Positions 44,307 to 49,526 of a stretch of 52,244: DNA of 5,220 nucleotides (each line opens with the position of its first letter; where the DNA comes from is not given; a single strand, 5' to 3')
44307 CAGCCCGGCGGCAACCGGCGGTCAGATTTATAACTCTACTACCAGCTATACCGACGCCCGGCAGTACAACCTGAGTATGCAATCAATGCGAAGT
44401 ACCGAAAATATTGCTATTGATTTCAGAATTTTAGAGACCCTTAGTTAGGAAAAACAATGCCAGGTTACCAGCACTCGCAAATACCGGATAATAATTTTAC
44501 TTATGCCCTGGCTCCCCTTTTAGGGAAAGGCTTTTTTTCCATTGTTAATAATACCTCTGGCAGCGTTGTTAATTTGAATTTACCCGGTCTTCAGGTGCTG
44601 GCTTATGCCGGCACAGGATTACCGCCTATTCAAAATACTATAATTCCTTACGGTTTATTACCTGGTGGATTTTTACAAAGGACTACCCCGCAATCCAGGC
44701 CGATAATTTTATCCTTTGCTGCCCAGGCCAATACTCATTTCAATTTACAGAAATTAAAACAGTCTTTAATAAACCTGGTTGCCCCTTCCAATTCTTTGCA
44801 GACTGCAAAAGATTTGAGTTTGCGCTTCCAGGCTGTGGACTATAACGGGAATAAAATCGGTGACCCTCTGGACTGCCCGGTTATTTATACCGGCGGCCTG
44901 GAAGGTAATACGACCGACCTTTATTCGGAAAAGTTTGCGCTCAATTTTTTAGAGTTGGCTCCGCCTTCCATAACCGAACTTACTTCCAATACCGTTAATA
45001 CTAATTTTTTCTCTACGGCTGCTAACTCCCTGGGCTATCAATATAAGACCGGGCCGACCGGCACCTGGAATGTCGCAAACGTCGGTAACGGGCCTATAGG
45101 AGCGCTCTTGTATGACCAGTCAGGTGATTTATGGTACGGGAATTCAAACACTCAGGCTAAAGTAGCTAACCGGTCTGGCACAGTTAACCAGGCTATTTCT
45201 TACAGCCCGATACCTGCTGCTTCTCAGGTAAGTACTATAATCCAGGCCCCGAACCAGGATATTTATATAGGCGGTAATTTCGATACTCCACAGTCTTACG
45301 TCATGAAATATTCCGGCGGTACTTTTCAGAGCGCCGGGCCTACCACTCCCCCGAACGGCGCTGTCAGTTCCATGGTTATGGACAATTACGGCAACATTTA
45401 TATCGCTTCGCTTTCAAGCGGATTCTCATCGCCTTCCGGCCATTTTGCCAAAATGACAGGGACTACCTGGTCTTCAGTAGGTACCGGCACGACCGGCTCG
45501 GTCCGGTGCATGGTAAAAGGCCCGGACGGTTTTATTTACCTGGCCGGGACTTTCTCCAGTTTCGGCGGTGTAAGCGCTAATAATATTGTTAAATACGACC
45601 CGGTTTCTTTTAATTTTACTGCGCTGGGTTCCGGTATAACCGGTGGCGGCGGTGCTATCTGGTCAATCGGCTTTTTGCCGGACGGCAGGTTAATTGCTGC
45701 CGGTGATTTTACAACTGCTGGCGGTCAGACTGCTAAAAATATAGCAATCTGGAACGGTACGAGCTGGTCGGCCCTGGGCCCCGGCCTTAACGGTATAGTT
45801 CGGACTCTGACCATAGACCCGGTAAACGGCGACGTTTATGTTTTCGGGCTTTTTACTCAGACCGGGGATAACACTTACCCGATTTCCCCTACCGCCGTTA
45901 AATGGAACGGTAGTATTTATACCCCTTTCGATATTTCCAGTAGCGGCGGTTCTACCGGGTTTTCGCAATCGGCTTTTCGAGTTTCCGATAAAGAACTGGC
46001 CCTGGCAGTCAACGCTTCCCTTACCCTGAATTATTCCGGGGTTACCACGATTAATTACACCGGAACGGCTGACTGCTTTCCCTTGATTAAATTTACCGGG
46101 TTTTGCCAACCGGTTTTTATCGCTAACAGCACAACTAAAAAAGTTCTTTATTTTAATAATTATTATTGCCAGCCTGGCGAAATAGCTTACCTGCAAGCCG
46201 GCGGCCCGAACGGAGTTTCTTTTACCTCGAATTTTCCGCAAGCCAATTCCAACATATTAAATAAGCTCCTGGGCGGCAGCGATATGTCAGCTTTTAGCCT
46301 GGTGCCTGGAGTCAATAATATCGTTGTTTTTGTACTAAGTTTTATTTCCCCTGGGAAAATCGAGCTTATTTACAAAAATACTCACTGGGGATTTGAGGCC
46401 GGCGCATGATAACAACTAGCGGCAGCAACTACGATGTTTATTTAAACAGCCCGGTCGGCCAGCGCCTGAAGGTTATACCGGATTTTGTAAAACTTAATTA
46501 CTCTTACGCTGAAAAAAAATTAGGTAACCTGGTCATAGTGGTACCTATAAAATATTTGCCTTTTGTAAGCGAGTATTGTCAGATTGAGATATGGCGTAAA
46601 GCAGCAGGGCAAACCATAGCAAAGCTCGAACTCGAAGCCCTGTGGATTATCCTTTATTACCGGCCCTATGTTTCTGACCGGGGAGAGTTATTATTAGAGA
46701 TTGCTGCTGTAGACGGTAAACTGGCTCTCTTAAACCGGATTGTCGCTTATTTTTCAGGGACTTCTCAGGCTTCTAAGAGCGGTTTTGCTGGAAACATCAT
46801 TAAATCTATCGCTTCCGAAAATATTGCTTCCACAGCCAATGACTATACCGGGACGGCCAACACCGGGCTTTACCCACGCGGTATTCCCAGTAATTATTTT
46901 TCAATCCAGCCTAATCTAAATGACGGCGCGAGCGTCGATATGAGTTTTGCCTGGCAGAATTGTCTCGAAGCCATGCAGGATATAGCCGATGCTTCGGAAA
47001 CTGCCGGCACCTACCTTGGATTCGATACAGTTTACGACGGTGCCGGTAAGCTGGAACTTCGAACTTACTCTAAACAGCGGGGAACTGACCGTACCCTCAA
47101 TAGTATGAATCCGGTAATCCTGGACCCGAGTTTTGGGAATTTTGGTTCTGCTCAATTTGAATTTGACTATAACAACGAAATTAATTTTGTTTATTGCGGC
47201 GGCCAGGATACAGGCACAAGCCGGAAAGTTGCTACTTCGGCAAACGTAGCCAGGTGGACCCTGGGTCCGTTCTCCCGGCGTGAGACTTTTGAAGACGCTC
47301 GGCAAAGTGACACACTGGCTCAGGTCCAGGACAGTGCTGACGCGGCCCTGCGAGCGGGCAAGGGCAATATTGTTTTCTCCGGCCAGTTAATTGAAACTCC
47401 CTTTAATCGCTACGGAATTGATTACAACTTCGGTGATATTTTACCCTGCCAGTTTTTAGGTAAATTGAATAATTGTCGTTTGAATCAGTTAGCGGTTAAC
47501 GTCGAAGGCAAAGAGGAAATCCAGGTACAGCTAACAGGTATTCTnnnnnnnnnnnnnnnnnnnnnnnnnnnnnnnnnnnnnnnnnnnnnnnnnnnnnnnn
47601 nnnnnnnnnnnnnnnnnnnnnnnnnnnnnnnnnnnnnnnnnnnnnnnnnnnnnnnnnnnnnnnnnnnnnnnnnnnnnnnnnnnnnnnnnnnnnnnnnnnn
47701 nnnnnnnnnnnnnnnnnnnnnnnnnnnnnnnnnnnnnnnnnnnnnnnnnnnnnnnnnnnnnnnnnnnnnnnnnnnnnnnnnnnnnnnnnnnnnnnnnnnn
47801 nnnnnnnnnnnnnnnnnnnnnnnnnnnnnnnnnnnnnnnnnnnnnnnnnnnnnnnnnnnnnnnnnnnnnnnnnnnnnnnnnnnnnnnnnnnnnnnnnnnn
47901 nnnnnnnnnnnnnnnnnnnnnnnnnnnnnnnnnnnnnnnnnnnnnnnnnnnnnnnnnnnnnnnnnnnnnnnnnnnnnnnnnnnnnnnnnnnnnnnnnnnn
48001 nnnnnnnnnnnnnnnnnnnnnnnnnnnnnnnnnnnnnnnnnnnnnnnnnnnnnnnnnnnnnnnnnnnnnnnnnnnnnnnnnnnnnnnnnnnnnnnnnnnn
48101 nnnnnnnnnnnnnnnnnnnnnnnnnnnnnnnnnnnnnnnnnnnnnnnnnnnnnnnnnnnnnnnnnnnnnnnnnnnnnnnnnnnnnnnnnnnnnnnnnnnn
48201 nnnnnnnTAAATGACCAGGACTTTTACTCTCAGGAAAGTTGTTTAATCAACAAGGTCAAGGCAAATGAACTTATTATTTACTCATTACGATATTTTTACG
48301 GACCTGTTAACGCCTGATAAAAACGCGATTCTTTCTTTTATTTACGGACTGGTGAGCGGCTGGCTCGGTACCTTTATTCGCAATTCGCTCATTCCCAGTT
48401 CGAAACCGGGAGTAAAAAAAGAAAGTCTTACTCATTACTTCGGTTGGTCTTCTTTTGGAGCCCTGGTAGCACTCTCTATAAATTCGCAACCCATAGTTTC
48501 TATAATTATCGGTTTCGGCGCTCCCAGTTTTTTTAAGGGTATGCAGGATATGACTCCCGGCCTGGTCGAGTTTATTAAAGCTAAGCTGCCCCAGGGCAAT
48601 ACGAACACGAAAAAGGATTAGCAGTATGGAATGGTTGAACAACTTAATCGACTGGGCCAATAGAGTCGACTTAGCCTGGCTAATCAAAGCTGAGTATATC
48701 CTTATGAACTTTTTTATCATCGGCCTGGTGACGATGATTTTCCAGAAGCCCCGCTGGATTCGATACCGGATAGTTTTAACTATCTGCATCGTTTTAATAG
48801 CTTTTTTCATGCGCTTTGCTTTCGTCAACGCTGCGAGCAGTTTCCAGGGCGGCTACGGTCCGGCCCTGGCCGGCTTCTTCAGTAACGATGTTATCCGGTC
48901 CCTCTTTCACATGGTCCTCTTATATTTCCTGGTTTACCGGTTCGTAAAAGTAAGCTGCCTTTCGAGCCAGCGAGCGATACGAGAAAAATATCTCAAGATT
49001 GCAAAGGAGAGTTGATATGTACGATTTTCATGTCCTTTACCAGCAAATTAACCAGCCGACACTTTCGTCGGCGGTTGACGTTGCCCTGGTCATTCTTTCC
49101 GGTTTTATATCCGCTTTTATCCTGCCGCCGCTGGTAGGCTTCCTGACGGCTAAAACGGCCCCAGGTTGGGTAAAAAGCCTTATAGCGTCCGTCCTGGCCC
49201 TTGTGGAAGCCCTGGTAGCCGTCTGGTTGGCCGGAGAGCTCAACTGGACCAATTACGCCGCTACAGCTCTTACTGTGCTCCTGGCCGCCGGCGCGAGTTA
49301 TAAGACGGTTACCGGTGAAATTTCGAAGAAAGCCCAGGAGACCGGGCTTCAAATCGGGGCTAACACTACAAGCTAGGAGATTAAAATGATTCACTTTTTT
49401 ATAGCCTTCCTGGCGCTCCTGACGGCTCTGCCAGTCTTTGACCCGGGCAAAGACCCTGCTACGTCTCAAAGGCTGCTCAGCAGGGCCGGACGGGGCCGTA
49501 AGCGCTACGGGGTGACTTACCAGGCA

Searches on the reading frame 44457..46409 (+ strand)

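Call 87: search_protein_families(library=pfam, proteins=[window:44457-46409:+], max_evalue=0.01)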
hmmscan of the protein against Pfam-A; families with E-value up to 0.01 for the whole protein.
window:44457-46409:+ (650 aa): 4 families
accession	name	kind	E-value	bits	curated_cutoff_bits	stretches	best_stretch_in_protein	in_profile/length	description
PF17164.10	DUF5122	-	3.6e-12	46.8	27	2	356-382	2-28/36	Domain of unknown function (DUF5122) beta-propeller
PF07494.17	Reg_prop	-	3.6e-08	33.1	20.4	0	299-318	3-22/24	Two component regulator propeller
PF12768.13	Rax2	-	2.5e-07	30.8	28.8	1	345-426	22-101/254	Rax2 C-terminal beta propeller domain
PF13964.12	Kelch_6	-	0.0038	17.6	25.3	0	356-391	10-44/50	Kelch motif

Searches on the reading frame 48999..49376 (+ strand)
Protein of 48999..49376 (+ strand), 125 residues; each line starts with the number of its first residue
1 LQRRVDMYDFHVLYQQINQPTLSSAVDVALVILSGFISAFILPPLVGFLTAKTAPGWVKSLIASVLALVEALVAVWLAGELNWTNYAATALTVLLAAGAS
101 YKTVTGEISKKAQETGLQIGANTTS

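Call 61: search_protein_families(library=pfam, proteins=[window:48999-49376:+], max_evalue=0.01)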
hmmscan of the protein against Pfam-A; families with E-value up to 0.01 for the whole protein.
window:48999-49376:+ (125 aa): 2 families
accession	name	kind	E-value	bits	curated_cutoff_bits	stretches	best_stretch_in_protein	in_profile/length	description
PF01988.24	VIT1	-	0.0024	18.2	28.1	1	8-103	114-212/214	VIT family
PF02674.22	Colicin_V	-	0.0066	16.9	29.3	1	15-78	50-114/144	Colicin V production protein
